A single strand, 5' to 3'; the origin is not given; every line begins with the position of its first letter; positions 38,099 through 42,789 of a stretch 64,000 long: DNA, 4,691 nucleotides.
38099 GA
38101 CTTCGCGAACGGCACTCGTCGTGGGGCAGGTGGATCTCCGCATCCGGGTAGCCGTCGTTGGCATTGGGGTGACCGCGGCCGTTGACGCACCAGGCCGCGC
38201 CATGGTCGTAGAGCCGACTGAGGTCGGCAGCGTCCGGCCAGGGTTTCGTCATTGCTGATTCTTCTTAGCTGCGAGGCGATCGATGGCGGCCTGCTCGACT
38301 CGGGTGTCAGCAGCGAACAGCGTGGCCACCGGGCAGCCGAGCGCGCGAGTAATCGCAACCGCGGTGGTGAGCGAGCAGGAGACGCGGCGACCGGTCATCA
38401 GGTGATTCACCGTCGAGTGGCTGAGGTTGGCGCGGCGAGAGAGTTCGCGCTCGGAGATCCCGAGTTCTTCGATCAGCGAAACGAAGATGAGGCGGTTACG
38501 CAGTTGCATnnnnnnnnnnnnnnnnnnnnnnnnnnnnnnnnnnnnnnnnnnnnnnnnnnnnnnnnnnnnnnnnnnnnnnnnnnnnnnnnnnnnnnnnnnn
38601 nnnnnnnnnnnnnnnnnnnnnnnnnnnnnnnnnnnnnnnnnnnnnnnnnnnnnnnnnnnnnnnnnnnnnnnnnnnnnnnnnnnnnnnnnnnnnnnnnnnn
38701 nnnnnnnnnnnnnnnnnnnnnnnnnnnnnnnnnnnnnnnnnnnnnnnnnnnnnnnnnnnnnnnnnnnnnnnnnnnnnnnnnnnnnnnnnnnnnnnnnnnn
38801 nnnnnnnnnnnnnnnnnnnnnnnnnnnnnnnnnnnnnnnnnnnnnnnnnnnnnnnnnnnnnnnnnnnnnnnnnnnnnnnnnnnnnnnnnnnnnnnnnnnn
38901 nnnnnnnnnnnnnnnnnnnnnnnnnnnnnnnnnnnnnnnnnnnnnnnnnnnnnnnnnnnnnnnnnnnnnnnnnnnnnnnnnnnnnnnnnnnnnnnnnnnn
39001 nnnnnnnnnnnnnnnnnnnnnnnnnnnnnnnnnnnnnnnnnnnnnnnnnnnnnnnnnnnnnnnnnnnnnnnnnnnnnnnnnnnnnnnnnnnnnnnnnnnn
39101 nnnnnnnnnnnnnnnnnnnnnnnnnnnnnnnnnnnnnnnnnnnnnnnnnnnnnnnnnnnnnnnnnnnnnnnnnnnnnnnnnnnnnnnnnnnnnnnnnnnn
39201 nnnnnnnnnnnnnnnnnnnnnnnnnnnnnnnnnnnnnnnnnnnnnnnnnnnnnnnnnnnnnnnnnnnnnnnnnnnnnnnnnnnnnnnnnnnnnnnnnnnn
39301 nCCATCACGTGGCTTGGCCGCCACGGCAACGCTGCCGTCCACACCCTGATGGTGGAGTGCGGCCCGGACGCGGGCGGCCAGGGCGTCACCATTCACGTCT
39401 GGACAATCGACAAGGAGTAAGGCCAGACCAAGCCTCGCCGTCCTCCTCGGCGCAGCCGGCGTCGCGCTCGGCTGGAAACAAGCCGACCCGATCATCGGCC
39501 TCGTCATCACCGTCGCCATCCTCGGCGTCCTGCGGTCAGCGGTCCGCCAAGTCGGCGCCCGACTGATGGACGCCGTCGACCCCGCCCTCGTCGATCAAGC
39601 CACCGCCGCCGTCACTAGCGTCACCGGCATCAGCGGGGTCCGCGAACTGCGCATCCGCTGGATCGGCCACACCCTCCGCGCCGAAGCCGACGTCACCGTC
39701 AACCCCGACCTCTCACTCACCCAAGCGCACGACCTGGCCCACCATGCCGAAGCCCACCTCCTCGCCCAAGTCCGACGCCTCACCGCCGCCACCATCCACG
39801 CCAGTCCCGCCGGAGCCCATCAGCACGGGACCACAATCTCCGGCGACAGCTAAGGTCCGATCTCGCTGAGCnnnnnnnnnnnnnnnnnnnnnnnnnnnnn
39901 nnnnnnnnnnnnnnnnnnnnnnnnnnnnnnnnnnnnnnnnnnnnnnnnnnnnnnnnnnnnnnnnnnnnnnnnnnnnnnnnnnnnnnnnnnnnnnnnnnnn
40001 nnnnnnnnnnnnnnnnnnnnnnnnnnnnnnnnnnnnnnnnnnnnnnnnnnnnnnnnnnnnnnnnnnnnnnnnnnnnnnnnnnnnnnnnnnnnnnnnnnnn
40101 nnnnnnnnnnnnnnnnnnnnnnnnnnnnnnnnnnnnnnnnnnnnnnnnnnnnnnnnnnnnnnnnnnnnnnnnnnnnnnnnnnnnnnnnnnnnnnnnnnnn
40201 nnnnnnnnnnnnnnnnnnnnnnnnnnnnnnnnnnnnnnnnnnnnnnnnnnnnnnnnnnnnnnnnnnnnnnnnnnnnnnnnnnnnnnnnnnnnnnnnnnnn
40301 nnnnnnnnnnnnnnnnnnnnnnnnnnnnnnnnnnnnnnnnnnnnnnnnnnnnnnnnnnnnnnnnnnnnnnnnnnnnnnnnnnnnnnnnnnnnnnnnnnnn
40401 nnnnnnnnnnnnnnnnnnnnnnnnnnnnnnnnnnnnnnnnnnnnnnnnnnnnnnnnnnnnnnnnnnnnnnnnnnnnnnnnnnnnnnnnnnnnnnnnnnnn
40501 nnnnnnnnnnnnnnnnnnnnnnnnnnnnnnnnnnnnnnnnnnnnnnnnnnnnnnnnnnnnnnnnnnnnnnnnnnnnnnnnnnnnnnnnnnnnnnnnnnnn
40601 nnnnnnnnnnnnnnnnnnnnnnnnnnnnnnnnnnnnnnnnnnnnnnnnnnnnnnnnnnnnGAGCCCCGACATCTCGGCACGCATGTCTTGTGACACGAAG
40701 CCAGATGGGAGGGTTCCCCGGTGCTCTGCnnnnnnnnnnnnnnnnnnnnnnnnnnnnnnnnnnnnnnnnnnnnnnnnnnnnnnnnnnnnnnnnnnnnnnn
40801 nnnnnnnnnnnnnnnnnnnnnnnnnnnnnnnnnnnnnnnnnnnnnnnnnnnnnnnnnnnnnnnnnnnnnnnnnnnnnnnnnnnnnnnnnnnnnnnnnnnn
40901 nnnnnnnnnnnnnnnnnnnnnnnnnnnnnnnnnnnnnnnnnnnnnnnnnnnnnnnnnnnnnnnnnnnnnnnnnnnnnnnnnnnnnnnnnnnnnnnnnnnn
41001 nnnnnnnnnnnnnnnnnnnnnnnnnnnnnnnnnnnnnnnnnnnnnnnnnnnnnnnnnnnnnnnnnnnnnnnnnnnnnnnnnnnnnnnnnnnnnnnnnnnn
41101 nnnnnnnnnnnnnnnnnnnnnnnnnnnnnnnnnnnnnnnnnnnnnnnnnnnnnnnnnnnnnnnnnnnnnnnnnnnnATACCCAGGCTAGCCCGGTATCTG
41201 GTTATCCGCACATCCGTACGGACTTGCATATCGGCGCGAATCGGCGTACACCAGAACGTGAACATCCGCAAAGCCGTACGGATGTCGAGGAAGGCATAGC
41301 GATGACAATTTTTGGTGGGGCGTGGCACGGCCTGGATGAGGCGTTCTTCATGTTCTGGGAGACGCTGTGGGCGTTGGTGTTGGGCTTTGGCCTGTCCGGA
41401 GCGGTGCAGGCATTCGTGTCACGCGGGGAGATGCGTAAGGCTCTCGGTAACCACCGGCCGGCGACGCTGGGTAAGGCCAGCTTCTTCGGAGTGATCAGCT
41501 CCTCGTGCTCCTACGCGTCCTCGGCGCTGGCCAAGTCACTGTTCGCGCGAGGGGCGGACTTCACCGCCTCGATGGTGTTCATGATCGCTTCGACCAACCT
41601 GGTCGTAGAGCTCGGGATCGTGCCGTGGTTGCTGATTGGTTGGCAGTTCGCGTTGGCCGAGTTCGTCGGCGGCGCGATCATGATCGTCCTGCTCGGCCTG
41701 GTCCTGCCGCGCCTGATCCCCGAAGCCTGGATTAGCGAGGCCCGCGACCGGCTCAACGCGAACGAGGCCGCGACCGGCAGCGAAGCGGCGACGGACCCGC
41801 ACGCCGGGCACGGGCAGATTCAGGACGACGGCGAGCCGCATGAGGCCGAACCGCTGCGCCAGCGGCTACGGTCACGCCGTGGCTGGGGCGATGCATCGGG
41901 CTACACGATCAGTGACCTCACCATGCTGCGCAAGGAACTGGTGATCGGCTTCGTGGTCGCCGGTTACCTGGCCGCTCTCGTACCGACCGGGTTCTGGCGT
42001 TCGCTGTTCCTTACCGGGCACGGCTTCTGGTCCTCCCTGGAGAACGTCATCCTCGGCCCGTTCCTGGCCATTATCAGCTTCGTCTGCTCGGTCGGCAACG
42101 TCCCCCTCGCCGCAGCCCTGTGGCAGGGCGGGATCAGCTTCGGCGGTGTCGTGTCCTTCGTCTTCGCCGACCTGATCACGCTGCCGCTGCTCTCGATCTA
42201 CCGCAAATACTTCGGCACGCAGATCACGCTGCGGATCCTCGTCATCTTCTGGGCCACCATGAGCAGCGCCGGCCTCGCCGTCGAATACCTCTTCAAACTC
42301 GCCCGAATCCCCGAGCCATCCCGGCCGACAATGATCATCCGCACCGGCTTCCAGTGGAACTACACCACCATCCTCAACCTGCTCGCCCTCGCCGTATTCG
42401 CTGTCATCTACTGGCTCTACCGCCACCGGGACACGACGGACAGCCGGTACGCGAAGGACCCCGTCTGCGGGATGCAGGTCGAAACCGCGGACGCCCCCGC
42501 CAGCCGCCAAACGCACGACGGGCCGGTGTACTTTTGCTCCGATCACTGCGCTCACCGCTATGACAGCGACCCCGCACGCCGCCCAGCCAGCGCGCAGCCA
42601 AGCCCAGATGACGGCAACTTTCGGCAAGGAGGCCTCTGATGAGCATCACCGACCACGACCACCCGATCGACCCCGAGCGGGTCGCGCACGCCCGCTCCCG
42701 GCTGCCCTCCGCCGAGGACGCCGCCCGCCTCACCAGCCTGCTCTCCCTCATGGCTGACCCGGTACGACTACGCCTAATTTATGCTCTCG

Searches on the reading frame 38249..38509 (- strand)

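Call 38: search_protein_families(library=pfam, proteins=[window:38249-38509:-], max_evalue=0.001)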
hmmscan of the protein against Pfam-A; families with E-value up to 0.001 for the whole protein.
window:38249-38509:- (86 aa): 3 families
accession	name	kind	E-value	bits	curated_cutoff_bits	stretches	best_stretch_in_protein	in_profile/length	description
PF13560.12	HTH_31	-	2.3e-08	34.7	27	1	14-62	11-59/64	Helix-turn-helix domain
PF01381.28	HTH_3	-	3.2e-08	33.9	23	1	13-62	5-53/55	Helix-turn-helix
PF13443.12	HTH_26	-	3.9e-08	33.9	22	1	12-66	5-59/63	Cro/C1-type HTH DNA-binding domain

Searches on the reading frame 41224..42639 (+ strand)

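Call 68: search_protein_families(library=pfam, proteins=[window:41224-42639:+], max_evalue=0.0001)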
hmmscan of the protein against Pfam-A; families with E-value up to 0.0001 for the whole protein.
window:41224-42639:+ (471 aa): 2 families
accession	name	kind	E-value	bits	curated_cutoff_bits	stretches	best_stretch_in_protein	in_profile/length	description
PF03773.19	ArsP_1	-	7.3e-62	209.6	32.3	1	43-354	12-293/294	Predicted permease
PF04945.19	YHS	-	1e-05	25.9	30.3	1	411-452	2-42/47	YHS domain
